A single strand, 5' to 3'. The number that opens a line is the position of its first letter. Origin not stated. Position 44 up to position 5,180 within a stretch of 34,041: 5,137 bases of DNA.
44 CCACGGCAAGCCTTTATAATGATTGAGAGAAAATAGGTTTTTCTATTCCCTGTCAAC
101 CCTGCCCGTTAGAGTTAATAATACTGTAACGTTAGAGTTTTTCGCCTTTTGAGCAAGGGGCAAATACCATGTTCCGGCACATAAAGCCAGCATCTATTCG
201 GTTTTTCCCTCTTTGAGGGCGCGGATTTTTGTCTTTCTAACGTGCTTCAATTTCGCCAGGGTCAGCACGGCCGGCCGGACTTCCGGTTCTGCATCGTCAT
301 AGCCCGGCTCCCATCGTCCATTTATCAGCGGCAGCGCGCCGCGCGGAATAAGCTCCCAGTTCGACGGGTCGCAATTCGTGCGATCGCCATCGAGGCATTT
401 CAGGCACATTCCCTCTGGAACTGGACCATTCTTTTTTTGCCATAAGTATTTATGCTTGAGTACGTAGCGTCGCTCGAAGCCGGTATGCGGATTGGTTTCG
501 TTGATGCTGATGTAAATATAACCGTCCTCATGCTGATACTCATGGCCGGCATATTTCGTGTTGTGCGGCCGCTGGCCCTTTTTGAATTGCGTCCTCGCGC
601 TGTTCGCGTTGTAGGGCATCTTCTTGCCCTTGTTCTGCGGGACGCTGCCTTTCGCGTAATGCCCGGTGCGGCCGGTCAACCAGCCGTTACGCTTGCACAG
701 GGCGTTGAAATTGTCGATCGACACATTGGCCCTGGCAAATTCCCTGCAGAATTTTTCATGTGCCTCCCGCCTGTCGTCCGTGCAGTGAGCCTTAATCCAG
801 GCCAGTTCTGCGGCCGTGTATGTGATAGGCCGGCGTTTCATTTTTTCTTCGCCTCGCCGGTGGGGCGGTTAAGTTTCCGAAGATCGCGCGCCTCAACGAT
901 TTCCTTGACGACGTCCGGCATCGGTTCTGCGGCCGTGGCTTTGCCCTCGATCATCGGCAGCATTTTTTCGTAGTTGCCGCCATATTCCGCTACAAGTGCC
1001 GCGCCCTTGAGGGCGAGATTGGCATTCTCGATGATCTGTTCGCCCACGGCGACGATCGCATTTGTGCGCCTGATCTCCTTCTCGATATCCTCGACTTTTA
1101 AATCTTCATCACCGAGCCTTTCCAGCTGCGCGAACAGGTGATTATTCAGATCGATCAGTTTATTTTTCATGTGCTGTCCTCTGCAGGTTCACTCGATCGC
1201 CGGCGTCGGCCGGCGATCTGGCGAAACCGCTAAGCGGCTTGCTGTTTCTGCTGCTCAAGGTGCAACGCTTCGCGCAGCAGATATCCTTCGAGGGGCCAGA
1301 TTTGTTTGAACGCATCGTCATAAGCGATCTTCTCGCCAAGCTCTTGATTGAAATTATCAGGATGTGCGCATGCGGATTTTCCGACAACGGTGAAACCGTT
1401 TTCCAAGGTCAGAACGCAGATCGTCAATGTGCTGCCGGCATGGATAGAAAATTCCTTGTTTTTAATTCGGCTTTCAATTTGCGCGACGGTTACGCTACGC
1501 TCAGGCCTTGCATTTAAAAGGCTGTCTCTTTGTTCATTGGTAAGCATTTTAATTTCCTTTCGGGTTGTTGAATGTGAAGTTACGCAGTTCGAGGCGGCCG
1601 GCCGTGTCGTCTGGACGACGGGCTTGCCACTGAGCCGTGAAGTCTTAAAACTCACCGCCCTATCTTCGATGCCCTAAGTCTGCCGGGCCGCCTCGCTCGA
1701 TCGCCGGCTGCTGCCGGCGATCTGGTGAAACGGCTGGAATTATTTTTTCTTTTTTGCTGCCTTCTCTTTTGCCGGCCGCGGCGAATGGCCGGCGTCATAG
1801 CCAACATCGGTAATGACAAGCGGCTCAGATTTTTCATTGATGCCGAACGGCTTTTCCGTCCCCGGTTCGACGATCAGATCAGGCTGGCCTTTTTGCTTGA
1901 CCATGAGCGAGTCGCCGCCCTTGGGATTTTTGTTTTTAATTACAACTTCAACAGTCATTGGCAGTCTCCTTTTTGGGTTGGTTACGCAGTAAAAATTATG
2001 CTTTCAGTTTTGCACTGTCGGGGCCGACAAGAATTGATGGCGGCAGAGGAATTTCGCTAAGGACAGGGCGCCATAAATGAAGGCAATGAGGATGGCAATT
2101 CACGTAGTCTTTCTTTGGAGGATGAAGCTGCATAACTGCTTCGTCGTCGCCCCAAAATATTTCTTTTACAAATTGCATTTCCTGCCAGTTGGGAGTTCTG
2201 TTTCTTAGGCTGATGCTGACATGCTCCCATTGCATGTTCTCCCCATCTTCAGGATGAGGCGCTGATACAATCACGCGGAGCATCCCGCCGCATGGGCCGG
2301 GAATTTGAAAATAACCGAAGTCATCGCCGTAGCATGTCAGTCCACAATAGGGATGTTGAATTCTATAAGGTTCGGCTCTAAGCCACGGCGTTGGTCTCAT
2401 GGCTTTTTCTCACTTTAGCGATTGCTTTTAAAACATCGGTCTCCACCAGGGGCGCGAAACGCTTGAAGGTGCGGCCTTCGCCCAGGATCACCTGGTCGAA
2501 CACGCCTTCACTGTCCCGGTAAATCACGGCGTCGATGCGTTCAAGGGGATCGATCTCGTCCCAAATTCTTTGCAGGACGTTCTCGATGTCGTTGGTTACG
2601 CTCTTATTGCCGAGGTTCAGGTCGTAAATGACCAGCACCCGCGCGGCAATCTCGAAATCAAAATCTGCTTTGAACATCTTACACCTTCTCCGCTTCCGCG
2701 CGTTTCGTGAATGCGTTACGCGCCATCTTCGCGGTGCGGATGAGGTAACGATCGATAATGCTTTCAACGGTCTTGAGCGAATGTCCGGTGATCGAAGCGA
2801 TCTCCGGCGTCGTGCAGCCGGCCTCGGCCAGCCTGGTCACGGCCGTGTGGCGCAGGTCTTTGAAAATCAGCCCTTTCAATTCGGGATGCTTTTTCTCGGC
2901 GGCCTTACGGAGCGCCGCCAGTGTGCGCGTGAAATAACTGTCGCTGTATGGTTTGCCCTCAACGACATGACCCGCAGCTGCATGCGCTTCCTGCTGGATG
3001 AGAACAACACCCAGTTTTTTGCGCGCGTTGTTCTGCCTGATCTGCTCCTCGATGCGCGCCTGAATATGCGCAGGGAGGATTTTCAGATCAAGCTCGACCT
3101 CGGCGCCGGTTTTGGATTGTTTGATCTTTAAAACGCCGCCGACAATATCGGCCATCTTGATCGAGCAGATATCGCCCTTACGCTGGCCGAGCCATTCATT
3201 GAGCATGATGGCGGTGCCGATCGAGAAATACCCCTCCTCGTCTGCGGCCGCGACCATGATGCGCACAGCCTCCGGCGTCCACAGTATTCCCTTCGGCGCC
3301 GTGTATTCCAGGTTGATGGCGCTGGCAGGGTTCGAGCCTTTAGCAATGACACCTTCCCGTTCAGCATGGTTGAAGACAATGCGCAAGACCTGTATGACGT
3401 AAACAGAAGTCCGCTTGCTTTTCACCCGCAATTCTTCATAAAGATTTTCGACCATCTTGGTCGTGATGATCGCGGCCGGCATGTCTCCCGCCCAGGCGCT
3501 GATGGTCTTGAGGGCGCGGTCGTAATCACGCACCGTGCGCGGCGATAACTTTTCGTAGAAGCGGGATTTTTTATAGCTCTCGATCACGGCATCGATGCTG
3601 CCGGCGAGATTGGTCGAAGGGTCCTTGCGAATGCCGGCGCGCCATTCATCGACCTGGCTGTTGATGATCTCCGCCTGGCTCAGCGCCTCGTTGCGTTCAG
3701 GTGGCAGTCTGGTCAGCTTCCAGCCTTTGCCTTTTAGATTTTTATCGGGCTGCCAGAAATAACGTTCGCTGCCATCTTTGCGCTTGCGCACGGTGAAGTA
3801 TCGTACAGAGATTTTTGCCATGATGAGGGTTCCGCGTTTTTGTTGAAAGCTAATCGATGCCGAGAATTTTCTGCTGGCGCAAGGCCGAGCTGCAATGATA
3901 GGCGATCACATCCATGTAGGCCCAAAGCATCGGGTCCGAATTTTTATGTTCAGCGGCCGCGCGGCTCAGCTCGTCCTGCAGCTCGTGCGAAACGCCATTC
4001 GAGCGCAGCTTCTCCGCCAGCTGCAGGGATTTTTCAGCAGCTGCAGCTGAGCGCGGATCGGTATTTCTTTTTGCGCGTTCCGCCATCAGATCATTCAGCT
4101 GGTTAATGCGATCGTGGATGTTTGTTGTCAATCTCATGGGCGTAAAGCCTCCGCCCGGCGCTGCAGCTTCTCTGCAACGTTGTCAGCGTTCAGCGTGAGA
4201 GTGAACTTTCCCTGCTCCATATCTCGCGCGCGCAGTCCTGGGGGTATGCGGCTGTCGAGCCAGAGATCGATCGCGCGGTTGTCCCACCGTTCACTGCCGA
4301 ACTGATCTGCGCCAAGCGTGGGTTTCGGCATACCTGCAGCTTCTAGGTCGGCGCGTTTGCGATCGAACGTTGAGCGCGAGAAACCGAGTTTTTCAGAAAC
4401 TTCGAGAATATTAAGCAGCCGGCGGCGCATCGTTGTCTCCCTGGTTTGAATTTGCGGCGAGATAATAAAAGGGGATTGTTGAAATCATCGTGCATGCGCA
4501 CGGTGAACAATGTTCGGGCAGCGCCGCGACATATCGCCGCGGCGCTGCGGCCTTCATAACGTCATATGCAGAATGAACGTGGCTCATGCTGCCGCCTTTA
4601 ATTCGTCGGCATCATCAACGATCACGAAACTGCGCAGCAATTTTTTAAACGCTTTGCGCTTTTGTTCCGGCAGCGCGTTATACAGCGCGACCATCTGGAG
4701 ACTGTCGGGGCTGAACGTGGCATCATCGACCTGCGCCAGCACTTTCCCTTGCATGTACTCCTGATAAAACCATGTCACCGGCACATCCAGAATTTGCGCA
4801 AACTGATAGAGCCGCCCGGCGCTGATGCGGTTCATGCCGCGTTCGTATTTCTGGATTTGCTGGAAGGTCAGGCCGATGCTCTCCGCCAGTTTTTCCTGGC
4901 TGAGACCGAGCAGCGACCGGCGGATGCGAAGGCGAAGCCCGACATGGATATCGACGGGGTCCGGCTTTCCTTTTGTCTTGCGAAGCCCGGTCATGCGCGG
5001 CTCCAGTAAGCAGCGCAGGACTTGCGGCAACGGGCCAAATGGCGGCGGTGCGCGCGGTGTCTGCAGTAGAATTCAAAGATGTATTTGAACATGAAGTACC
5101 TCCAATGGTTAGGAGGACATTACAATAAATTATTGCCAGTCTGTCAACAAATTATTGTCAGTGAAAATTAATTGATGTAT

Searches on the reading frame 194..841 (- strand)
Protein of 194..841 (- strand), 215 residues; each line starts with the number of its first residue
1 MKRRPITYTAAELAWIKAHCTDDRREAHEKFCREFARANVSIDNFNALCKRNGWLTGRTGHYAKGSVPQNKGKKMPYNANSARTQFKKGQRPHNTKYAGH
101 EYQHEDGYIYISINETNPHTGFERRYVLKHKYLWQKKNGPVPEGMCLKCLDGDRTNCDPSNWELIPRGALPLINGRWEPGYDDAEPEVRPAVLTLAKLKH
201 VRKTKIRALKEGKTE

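Call 25: search_protein_families(library=phrogs, proteins=[window:194-841:-], max_evalue=0.01)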
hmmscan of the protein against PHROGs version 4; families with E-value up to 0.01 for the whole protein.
window:194-841:- (215 aa): 6 families
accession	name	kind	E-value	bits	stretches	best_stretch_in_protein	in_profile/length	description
phrog_1891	-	DNA, RNA and nucleotide metabolism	1e-48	167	1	6-205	50-240/255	HNH endonuclease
phrog_99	-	DNA, RNA and nucleotide metabolism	3.4e-05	24.7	1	91-161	132-192/383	HNH endonuclease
phrog_826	-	DNA, RNA and nucleotide metabolism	0.0009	19.9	1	124-164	107-148/281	HNH endonuclease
phrog_959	-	DNA, RNA and nucleotide metabolism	0.0022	18.7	1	101-165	37-97/138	HNH endonuclease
phrog_15471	-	DNA, RNA and nucleotide metabolism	0.0028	18.5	1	122-165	27-71/183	HNH endonuclease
phrog_59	-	DNA, RNA and nucleotide metabolism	0.005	17.3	1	103-161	171-222/423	HNH endonuclease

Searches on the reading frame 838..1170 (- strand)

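Call 25: search_protein_families(library=phrogs, proteins=[window:838-1170:-], max_evalue=0.01)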
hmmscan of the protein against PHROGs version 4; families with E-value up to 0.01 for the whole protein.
window:838-1170:- (110 aa): 1 family
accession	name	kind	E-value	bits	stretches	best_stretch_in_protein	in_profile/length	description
phrog_2044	-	DNA, RNA and nucleotide metabolism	4.4e-25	88.6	1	1-75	1-75/78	RNA polymerase beta subunit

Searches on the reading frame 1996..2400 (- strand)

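Call 25: search_protein_families(library=phrogs, proteins=[window:1996-2400:-], max_evalue=0.01)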
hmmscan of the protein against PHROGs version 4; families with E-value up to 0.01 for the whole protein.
window:1996-2400:- (134 aa): 1 family
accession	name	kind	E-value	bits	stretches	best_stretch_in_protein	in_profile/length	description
phrog_7839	-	unknown function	1.8e-22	80.9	1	54-126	63-134/136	-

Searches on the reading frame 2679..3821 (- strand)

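Call 4: search_protein_families(library=pfam, proteins=[window:2679-3821:-], max_evalue=0.01)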
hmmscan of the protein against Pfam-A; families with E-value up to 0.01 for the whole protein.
window:2679-3821:- (380 aa): 3 families
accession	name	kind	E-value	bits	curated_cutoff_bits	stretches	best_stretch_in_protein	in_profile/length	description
PF00589.27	Phage_integrase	-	2.5e-14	53.9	27.1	1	184-348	7-157/172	Phage integrase family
PF02899.23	Phage_int_SAM_1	-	0.00043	20.9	22.3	1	90-157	12-83/83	Phage integrase, N-terminal SAM-like domain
PF13102.12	Phage_int_SAM_5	-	0.00074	20.3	22.3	1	78-163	8-92/98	Phage integrase SAM-like domain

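Call 5: search_protein_families(library=phrogs, proteins=[window:2679-3821:-], max_evalue=0.001)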
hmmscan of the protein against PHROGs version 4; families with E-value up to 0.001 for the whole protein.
window:2679-3821:- (380 aa): 4 families
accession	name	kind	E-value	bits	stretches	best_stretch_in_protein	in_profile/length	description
phrog_1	-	integration and excision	3.7e-30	106.7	1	9-358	112-434/611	integrase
phrog_7244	-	integration and excision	2.7e-17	63.9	1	26-247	26-244/263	integrase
phrog_216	-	integration and excision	5e-07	30.1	1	210-349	85-214/301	integrase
phrog_17497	-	unknown function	9e-05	23.6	1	291-360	30-100/133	-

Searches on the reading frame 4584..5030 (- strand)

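Call 25: search_protein_families(library=phrogs, proteins=[window:4584-5030:-], max_evalue=0.01)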
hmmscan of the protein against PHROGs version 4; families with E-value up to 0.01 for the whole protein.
window:4584-5030:- (148 aa): 15 families
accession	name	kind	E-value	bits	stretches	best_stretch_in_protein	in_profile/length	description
phrog_8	-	transcription regulation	1.3e-11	45.5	1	30-88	77-135/346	transcriptional regulator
phrog_2328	-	transcription regulation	1.7e-10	41.8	1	22-90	10-76/128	transcriptional repressor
phrog_2439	-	transcription regulation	6.4e-10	39.4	1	29-93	7-71/367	transcriptional regulator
phrog_4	-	transcription regulation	1.4e-09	38.5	1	30-91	137-194/400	transcriptional repressor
phrog_2967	-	transcription regulation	4.8e-09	37.1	1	32-113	13-83/225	transcriptional regulator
phrog_3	-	transcription regulation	6.3e-08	33.8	1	29-93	88-150/430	transcriptional repressor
phrog_5823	-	transcription regulation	4.4e-06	27.1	1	29-87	6-65/404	transcriptional regulator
phrog_955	-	DNA, RNA and nucleotide metabolism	4.9e-06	27.4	1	29-82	24-77/142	HTH DNA binding protein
phrog_1373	-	transcription regulation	0.00017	22.6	1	37-95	71-129/166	transcriptional regulator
phrog_7241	-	transcription regulation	0.00045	21.3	1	34-85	66-117/122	transcriptional regulator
phrog_2104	-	unknown function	0.0015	19.7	1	17-67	27-77/103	-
phrog_6499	-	transcription regulation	0.0035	17.8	1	44-126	27-113/157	transcriptional regulator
phrog_147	-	transcription regulation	0.0036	18.7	1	31-79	6-55/100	transcriptional regulator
phrog_7950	-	transcription regulation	0.0037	18.3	1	33-67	11-45/68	transcriptional repressor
phrog_17822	-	unknown function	0.004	17.4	1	28-86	6-63/267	-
